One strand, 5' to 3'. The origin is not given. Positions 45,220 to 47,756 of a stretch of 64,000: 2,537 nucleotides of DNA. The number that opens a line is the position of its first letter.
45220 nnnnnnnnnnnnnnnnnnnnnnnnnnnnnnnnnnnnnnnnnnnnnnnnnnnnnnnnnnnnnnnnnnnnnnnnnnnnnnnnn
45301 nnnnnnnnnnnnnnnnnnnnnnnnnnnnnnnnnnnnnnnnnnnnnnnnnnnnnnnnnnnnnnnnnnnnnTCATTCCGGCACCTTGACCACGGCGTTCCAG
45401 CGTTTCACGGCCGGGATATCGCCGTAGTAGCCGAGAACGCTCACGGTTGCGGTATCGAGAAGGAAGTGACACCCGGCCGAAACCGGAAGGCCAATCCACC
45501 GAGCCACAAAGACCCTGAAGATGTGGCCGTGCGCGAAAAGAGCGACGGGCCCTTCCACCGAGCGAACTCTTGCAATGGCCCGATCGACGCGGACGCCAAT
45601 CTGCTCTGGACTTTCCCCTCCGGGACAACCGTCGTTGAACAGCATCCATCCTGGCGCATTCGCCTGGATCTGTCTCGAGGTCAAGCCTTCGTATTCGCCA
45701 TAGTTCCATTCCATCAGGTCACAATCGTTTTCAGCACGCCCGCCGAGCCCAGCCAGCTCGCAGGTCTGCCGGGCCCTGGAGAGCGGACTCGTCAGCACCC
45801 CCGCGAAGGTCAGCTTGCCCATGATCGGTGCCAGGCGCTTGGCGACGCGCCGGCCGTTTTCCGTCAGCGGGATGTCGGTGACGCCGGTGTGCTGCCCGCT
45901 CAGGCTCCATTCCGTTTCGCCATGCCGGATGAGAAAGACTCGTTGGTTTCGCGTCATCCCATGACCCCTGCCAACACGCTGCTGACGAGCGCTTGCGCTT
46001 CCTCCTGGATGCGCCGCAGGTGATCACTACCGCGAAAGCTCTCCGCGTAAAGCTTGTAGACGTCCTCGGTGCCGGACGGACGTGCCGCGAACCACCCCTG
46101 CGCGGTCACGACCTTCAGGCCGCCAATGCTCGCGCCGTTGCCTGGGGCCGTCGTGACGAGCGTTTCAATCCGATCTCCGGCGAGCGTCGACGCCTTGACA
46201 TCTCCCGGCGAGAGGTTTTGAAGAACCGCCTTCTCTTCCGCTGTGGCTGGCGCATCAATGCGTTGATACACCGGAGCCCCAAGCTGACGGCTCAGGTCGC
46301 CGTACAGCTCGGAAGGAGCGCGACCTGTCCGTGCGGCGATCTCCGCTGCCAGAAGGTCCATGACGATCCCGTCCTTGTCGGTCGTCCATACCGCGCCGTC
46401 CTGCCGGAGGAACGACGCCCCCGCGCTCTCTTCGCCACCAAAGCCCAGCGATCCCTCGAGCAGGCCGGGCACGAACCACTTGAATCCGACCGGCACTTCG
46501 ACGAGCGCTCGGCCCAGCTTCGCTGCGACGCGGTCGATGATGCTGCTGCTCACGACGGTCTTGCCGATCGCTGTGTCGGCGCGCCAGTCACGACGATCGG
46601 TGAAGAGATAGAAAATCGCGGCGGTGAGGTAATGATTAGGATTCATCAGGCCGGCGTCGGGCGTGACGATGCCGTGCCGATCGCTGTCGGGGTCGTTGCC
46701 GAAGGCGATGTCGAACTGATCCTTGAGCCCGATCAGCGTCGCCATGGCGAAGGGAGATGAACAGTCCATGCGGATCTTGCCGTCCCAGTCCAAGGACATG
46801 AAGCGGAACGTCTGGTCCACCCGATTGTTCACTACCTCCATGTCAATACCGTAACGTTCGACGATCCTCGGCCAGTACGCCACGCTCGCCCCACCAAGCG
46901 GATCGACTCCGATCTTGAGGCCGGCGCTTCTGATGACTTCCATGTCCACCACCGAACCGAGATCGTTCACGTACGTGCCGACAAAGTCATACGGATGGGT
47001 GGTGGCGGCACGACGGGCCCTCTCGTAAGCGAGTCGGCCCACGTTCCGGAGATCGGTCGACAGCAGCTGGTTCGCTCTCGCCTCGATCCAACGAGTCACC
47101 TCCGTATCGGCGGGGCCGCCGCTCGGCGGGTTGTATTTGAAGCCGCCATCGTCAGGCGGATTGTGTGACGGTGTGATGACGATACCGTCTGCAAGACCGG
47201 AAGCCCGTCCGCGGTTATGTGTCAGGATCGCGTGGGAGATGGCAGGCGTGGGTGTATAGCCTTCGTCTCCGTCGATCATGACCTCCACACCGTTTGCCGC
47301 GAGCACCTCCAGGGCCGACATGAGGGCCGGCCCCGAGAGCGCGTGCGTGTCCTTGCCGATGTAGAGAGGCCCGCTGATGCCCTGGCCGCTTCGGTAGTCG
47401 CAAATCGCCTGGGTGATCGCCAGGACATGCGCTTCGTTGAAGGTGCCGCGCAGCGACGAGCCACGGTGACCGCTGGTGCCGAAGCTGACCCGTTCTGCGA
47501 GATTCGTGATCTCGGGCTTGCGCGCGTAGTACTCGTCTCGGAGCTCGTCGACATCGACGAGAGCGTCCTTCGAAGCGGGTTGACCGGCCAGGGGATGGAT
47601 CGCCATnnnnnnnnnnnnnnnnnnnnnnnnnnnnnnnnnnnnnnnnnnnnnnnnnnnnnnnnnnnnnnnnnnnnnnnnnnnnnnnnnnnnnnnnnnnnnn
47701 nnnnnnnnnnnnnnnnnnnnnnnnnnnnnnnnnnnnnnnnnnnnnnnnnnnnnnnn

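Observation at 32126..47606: About 15.5 kb co-directional gene string linking beta-glucan phosphorolysis to a phosphoketolase (bifid-shunt-like) pathway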

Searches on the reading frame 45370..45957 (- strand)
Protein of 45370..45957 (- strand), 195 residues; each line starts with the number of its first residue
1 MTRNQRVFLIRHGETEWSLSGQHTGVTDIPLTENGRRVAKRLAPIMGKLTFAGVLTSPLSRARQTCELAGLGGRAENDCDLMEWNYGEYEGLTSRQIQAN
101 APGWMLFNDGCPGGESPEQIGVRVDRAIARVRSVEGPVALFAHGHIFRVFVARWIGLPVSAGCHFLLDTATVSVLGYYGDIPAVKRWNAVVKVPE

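Call 4: search_protein_families(library=pfam, proteins=[window:45370-45957:-])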
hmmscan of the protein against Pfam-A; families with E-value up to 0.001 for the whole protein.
window:45370-45957:- (195 aa): 1 family
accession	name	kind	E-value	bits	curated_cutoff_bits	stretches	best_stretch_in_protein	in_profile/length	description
PF00300.27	His_Phos_1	-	4.7e-46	157.4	21.7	1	7-189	1-193/194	Histidine phosphatase superfamily (branch 1)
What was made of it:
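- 45370..45957 (-): Histidine phosphatase of the Rv3214/Shb17 subgroup (195 aa); candidate sedoheptulose/fructose bisphosphatase. PF00300 E 5e-46 (call 4).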

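Call 37: search_solved_structures(query=window:45370-45957:-, max_evalue=0.00001)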
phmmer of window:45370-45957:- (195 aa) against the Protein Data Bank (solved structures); distinct sequences matched with E-value up to 0.00001: 40.
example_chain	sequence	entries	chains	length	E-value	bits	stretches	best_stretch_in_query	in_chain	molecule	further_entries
2a6p_A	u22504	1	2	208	1.1e-40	142.7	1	2-178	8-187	POSSIBLE PHOSPHOGLYCERATE MUTASE GPM2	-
3f3k_A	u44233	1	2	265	1.7e-30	109.5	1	5-172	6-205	Uncharacterized protein YKR043C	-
3lg2_A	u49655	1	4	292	2.5e-30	108.9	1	5-172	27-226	Uncharacterized protein YKR043C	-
3ll4_A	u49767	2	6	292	6.3e-29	104.4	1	5-172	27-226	Uncharacterized protein YKR043C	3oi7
2eoa_A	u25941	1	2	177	5.9e-16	62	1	7-153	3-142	Alpha-ribazole-5'-phosphate phosphatase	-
2p9z_A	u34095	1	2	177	6.3e-16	61.9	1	7-153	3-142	Alpha-ribazole-5'-phosphate phosphatase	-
2p6o_A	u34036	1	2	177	8.3e-16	61.5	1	7-153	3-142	Alpha-ribazole-5'-phosphate phosphatase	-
2ekb_A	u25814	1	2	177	8.3e-16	61.5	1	7-153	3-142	Alpha-ribazole-5'-phosphate phosphatase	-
2owd_A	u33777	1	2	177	8.3e-16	61.5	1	7-153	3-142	Alpha-ribazole-5'-phosphate phosphatase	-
2p75_A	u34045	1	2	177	9.2e-16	61.4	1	7-153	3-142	Alpha-ribazole-5'-phosphate phosphatase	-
2enw_A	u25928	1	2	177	1e-15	61.3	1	7-153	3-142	Alpha-ribazole-5'-phosphate phosphatase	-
2owe_A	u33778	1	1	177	1.1e-15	61.2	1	7-153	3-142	Alpha-ribazole-5'-phosphate phosphatase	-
2p30_A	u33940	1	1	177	1.1e-15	61.1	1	7-153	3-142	Alpha-ribazole-5'-phosphate phosphatase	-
2p2z_A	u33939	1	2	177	1.1e-15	61.1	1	7-153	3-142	Alpha-ribazole-5'-phosphate phosphatase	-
2p78_A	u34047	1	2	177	1.1e-15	61.1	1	7-153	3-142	Alpha-ribazole-5'-phosphate phosphatase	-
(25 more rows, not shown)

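Call 38: search_protein_families(library=ncbifam, proteins=[window:45370-45957:-], max_evalue=0.00001)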
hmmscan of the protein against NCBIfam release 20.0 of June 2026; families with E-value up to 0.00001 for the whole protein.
window:45370-45957:- (195 aa): 15 families
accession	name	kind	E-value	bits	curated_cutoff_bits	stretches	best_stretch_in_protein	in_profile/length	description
NF009993.0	PRK13462.1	equivalog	4.7e-49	166.8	226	1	3-178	4-182/203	acid phosphatase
TIGR03162.1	ribazole_cobC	equivalog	1.2e-27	96.5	162.9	1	7-174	1-175/176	alpha-ribazole phosphatase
NF005567.0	PRK07238.1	equivalog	1.4e-22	80.6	326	1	3-186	176-369/378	bifunctional RNase H/acid phosphatase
NF011580.0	PRK15004.1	equivalog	2.8e-21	76.4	250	1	6-189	2-195/203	adenosylcobalamin/alpha-ribazole phosphatase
TIGR03848.1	MSMEG_4193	subfamily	2.1e-16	60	203.85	1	7-189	2-198/204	MSMEG_4193 family putative phosphomutase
NF002901.0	PRK03482.1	equivalog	4.9e-16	59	261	1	6-177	3-184/215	2,3-diphosphoglycerate-dependent phosphoglycerate mutase GpmB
NF045917.1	PhserinePhPspA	equivalog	1.3e-12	47.8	350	1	6-189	3-196/211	phosphoserine phosphatase PspA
NF038349.1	dPGM_arch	equivalog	5.5e-10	39.5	225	1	7-93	1-90/194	2,3-diphosphoglycerate-dependent phosphoglycerate mutase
NF009994.0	PRK13463.1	equivalog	4.9e-09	36.2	277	1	6-102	4-102/203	phosphoserine phosphatase 1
NF010713.0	PRK14115.1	equivalog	8.9e-09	35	305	1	6-68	3-67/248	2,3-diphosphoglycerate-dependent phosphoglycerate mutase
TIGR01258.1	pgm_1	subfamily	9.6e-09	35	81.7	1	6-69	2-67/245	2,3-bisphosphoglycerate-dependent phosphoglycerate mutase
NF002339.0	PRK01295.1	equivalog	2e-08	33.9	316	1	6-98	4-103/206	2,3-bisphosphoglycerate-dependent phosphoglycerate mutase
NF010718.0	PRK14120.1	equivalog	8.9e-08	31.7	366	1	3-69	3-71/249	phosphoglyceromutase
NF010714.0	PRK14116.1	equivalog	6.4e-07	29.1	401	1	6-67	3-66/229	2,3-diphosphoglycerate-dependent phosphoglycerate mutase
NF002217.0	PRK01112.1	equivalog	1.4e-06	27.9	320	1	7-69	4-66/228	2,3-bisphosphoglycerate-dependent phosphoglycerate mutase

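Call 60: search_solved_structures(query=window:45370-45957:-, max_evalue=1e-28, show_alignments=4)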
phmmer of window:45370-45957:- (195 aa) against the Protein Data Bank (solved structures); distinct sequences matched with E-value up to 1e-28: 4.
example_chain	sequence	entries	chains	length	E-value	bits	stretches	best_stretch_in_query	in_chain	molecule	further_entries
2a6p_A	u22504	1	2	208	1.1e-40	142.7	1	2-178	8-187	POSSIBLE PHOSPHOGLYCERATE MUTASE GPM2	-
3f3k_A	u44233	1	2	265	1.7e-30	109.5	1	5-172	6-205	Uncharacterized protein YKR043C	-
3lg2_A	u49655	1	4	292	2.5e-30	108.9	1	5-172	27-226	Uncharacterized protein YKR043C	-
3ll4_A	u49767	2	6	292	6.3e-29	104.4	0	5-172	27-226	Uncharacterized protein YKR043C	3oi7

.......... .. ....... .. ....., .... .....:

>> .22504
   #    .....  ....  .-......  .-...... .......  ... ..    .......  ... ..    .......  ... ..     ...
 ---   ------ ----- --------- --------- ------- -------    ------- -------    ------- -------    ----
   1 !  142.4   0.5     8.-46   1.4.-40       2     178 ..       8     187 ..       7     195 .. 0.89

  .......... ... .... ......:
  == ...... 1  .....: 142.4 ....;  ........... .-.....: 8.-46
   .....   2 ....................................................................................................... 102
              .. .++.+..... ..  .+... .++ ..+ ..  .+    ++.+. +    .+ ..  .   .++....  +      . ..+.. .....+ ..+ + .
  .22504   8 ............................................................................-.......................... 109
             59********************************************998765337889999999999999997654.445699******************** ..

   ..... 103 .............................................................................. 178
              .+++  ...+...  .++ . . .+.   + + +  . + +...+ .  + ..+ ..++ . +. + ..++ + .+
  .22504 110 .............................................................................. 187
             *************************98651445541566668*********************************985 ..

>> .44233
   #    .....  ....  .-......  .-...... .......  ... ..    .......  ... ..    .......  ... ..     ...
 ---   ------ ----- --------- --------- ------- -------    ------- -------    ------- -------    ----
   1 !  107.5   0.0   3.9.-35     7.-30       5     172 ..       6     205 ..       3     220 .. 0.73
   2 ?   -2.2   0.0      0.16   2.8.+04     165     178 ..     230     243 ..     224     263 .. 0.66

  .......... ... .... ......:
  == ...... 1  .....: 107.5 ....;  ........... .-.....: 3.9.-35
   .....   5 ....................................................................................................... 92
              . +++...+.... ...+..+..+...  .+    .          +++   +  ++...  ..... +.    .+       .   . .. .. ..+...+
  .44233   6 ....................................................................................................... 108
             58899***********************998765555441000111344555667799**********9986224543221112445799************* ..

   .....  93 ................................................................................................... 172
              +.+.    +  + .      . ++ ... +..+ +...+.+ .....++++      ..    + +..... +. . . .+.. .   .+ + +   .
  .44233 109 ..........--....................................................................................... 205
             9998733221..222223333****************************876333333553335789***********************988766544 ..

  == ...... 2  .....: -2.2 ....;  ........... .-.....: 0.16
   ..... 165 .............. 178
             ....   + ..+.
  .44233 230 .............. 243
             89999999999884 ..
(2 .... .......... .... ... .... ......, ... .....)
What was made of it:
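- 45370..45957 (-): PDB 2A6P 143 bits and Shb17 109 bits (calls 37, 60).
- The phosphatase groups with Shb17, the yeast SBPase, at 109 bits with shared motifs (calls 37, 60).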

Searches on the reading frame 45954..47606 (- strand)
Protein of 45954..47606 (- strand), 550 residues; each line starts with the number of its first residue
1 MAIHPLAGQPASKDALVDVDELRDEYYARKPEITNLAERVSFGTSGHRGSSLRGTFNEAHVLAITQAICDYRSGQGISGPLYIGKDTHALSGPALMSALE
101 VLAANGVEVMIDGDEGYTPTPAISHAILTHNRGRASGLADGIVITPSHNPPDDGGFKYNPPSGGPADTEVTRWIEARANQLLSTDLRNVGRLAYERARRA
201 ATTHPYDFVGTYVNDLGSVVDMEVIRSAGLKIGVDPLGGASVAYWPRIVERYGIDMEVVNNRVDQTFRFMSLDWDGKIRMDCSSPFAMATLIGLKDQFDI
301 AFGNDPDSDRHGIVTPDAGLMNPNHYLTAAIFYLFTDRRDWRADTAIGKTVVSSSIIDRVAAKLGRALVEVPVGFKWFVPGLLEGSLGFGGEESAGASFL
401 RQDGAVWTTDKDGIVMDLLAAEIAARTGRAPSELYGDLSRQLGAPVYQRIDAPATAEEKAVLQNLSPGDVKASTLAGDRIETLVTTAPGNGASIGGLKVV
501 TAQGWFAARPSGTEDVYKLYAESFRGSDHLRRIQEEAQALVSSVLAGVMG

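Call 4: search_protein_families(library=pfam, proteins=[window:45954-47606:-])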
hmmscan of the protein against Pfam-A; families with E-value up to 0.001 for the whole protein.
window:45954-47606:- (550 aa): 4 families
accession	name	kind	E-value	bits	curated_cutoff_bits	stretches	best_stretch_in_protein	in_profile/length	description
PF02878.22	PGM_PMM_I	-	2.6e-33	115.1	22.5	1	40-180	2-133/138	Phosphoglucomutase/phosphomannomutase, alpha/beta/alpha domain I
PF02880.22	PGM_PMM_III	-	2.7e-27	95.6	20.7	1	322-438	1-111/115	Phosphoglucomutase/phosphomannomutase, alpha/beta/alpha domain III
PF02879.22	PGM_PMM_II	-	3.6e-14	53.6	29.3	1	211-316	2-101/103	Phosphoglucomutase/phosphomannomutase, alpha/beta/alpha domain II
PF00408.26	PGM_PMM_IV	-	1.6e-07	31.7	23.1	1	491-536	20-64/68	Phosphoglucomutase/phosphomannomutase, C-terminal domain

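Call 38: search_protein_families(library=ncbifam, proteins=[window:45954-47606:-], max_evalue=0.00001)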
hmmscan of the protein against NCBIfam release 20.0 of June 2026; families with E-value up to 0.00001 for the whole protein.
window:45954-47606:- (550 aa): 6 families
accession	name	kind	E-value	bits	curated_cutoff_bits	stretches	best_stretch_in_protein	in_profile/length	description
TIGR01132.1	pgm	equivalog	4e-280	929.9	778.05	1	1-545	1-545/546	phosphoglucomutase (alpha-D-glucose-1,6-bisphosphate-dependent)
TIGR03990.1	Arch_GlmM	equivalog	1.9e-38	132.5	439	1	42-538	4-441/444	phosphoglucosamine mutase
NF005737.0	PRK07564.1-1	equivalog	1.4e-24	86.6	378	1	42-461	16-428/543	alpha-D-glucose phosphate-specific phosphoglucomutase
TIGR01455.1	glmM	equivalog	1.5e-21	76.6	447.55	1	42-439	1-365/442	phosphoglucosamine mutase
NF046027.1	PhglucPhmanMutPgmG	equivalog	1.5e-10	40.4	600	1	80-536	46-445/460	phosphoglucomutase/phosphomannomutase PgmG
NF007088.0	PRK09542.1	equivalog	8e-08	31.7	618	1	135-542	91-454/456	phosphomannomutase/phosphoglucomutase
